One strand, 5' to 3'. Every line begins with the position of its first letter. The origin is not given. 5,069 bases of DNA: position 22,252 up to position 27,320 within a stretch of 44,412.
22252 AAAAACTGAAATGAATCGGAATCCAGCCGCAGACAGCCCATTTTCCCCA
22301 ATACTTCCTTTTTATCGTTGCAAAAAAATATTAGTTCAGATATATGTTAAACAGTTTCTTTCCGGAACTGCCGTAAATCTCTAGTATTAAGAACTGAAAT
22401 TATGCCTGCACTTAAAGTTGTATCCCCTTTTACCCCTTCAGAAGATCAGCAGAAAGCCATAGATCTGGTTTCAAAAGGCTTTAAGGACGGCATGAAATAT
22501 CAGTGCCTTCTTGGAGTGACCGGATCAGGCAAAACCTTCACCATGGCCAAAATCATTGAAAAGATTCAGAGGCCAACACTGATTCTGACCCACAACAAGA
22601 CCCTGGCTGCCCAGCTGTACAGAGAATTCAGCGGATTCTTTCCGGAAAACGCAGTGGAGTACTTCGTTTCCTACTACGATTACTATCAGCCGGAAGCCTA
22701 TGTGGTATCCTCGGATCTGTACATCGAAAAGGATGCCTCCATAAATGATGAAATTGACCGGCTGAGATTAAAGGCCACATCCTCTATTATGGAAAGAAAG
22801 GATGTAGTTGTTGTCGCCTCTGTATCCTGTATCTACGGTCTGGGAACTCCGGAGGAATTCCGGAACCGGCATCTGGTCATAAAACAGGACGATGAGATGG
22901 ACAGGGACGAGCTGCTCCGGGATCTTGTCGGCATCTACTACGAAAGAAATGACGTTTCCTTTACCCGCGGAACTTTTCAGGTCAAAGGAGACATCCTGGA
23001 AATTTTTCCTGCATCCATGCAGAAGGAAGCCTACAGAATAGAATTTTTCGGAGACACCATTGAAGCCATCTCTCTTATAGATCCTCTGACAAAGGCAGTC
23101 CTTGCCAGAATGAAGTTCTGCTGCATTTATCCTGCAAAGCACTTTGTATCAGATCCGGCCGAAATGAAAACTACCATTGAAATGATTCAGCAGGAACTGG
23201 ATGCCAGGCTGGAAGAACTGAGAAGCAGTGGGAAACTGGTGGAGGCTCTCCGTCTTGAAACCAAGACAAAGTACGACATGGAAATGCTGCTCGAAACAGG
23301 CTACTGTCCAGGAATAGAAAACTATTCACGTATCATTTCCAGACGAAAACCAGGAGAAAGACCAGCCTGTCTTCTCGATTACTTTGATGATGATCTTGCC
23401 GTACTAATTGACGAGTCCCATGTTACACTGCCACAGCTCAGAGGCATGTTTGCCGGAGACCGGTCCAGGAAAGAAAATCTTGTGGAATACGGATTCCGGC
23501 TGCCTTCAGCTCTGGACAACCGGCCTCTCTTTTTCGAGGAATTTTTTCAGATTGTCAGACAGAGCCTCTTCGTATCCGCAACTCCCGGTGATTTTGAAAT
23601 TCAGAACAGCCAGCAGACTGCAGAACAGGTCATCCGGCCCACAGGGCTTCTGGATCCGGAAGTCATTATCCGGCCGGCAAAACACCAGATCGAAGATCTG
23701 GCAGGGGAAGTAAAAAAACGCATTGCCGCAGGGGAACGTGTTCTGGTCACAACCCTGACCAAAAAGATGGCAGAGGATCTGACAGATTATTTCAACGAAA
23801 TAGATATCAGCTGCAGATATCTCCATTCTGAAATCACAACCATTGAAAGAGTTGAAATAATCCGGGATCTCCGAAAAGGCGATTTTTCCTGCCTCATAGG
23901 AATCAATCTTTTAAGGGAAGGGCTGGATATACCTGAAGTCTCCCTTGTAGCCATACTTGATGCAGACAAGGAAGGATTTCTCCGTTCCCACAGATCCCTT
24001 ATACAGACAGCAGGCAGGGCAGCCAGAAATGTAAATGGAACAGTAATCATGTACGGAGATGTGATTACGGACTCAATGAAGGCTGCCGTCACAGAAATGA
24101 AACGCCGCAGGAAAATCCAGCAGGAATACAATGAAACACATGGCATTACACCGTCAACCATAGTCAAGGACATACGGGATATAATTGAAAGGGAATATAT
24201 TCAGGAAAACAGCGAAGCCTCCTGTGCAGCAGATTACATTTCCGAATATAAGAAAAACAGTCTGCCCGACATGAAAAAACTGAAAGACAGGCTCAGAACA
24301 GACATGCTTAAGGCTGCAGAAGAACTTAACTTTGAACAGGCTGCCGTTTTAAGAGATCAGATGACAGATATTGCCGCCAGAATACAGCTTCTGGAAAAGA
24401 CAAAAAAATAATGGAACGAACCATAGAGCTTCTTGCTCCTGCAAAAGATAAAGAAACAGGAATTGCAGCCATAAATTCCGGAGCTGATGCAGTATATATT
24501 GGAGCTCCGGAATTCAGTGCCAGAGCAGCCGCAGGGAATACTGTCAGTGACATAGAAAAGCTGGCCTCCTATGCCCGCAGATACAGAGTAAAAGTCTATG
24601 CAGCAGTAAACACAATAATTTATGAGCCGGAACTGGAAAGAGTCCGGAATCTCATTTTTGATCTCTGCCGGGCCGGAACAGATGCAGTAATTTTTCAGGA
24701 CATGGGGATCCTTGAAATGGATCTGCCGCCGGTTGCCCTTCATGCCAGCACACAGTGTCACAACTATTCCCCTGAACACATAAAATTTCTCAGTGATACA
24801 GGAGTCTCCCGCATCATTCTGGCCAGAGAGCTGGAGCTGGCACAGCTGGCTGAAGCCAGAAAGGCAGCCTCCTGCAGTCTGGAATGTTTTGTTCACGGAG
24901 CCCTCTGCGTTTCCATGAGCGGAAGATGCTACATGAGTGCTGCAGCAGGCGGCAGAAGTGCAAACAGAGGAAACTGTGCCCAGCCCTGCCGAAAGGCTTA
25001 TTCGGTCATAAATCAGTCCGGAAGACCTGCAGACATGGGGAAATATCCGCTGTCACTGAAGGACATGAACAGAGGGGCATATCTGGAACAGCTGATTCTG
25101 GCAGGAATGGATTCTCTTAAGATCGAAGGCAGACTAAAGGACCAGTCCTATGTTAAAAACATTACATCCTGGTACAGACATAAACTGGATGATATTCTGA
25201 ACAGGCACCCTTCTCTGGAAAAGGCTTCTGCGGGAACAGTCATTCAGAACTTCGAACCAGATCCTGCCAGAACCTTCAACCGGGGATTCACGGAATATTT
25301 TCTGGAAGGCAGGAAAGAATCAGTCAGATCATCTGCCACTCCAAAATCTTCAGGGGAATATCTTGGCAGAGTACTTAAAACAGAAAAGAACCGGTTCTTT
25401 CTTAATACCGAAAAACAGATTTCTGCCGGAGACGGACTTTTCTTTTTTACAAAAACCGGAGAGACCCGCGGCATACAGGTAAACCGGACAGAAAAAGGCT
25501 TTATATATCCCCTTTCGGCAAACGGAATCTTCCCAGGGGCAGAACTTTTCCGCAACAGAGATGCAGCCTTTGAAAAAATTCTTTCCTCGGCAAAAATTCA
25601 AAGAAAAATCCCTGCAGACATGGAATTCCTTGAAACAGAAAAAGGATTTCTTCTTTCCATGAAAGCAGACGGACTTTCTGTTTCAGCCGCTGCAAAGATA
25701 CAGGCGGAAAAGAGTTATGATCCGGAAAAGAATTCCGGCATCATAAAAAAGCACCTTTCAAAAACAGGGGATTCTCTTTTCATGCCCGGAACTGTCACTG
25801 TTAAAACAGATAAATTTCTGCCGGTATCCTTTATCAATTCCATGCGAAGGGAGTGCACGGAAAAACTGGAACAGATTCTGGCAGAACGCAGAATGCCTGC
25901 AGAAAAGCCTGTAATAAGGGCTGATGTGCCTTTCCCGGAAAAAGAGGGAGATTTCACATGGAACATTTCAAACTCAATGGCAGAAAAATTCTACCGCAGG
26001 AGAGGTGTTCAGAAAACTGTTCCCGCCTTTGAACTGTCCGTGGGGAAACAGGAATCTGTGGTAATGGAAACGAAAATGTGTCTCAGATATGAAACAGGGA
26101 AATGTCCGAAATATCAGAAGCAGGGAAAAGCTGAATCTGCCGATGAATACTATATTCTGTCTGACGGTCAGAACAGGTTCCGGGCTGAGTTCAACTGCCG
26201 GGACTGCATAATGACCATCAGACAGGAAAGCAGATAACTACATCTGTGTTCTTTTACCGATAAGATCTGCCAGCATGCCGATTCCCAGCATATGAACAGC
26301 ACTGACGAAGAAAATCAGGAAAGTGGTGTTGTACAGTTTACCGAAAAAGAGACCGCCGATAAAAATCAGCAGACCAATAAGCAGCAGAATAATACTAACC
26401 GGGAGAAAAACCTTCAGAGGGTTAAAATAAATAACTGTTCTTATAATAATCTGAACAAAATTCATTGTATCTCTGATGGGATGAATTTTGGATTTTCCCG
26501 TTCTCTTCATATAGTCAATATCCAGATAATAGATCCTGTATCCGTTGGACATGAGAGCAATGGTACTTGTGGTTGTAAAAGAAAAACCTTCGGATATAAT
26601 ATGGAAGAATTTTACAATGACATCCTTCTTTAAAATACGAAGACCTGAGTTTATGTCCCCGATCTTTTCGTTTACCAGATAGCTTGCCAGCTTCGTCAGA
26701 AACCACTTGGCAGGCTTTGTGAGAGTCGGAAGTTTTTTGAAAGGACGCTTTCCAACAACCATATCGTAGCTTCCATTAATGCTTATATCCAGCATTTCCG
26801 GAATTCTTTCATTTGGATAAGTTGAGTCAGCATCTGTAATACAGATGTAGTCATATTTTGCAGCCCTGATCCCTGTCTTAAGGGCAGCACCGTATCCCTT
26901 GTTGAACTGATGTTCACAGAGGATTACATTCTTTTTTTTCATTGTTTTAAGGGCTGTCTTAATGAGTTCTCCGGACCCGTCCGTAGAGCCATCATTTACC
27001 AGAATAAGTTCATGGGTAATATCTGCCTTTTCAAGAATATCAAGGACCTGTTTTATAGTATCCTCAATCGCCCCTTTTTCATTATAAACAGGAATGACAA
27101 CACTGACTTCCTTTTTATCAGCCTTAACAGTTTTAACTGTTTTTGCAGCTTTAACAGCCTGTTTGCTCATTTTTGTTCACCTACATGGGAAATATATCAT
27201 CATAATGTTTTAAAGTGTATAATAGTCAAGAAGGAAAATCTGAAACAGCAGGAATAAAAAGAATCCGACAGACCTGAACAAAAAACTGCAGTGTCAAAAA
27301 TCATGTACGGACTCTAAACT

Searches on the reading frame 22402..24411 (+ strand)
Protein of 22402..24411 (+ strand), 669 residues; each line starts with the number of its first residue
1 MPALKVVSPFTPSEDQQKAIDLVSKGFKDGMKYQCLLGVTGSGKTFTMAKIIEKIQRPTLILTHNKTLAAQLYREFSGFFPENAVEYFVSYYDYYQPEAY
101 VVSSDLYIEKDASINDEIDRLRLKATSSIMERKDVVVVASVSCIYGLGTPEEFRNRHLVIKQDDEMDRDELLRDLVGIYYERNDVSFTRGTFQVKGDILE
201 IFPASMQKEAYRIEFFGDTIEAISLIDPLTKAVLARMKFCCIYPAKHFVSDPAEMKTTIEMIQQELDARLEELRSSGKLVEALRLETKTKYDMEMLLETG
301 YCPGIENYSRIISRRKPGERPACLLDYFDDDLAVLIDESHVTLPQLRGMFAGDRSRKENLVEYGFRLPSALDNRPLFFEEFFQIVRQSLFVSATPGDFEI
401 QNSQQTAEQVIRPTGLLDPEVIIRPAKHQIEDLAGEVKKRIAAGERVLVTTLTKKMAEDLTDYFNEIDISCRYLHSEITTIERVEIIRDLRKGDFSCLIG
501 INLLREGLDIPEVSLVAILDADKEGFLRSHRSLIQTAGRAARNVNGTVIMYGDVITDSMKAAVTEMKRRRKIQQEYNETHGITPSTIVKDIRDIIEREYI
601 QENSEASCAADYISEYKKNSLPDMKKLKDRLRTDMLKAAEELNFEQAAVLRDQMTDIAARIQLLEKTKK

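Call 9: search_protein_families(library=pfam, proteins=[window:22402-24411:+], max_evalue=0.001)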
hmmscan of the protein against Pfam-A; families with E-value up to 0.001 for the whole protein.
window:22402-24411:+ (669 aa): 6 families
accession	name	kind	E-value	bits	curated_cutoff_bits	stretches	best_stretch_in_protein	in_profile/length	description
PF17757.6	UvrB_inter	-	5.3e-32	110.2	22.9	1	159-248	2-91/91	UvrB interaction domain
PF12344.14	UvrB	-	2.1e-20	72.7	27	1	550-592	1-43/43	Ultra-violet resistance protein B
PF00271.37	Helicase_C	-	2.6e-20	73.2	23.5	1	440-543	11-109/110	Helicase conserved C-terminal domain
PF04851.21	ResIII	-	3.9e-12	46.8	22.5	1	11-86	3-83/164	Type III restriction enzyme, res subunit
PF02151.25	UVR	-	1.3e-07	31.5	21.5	1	625-656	1-32/36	UvrB/uvrC motif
PF00270.35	DEAD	-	1.7e-05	25.1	26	1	14-84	2-73/167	DEAD/DEAH box helicase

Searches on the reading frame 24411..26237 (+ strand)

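Call 9: search_protein_families(library=pfam, proteins=[window:24411-26237:+], max_evalue=0.001)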
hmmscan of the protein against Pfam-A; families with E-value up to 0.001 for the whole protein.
window:24411-26237:+ (608 aa): 2 families
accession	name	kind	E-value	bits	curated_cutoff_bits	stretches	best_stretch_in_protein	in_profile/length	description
PF01136.24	Peptidase_U32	-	1.8e-71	240.6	22.4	1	75-303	1-232/233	Peptidase family U32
PF12392.13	DUF3656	-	8.3e-17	62.3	22.1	1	379-489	1-107/109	Collagenase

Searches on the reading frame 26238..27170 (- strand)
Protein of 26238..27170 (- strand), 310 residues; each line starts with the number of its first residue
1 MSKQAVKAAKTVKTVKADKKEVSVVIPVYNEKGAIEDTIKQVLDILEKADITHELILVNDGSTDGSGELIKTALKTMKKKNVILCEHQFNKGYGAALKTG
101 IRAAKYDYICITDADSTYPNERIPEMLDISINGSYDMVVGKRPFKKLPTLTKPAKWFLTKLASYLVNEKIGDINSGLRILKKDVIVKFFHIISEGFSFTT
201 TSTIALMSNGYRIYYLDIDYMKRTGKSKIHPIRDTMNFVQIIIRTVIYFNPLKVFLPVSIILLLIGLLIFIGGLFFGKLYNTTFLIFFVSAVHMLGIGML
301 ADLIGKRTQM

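Call 9: search_protein_families(library=pfam, proteins=[window:26238-27170:-], max_evalue=0.001)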
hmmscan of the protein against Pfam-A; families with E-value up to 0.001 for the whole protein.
window:26238-27170:- (310 aa): 3 families
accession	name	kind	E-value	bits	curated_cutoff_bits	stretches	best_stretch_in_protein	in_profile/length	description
PF00535.33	Glycos_transf_2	-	1.9e-30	106.4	23.3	1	23-185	1-164/168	Glycosyl transferase family 2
PF10111.15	Glyco_tranf_2_2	-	1.8e-08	34.6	27.3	1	23-129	1-105/276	Glycosyltransferase like family 2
PF13641.12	Glyco_tranf_2_3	-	6.1e-05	23.6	27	1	22-152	3-133/230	Glycosyltransferase like family 2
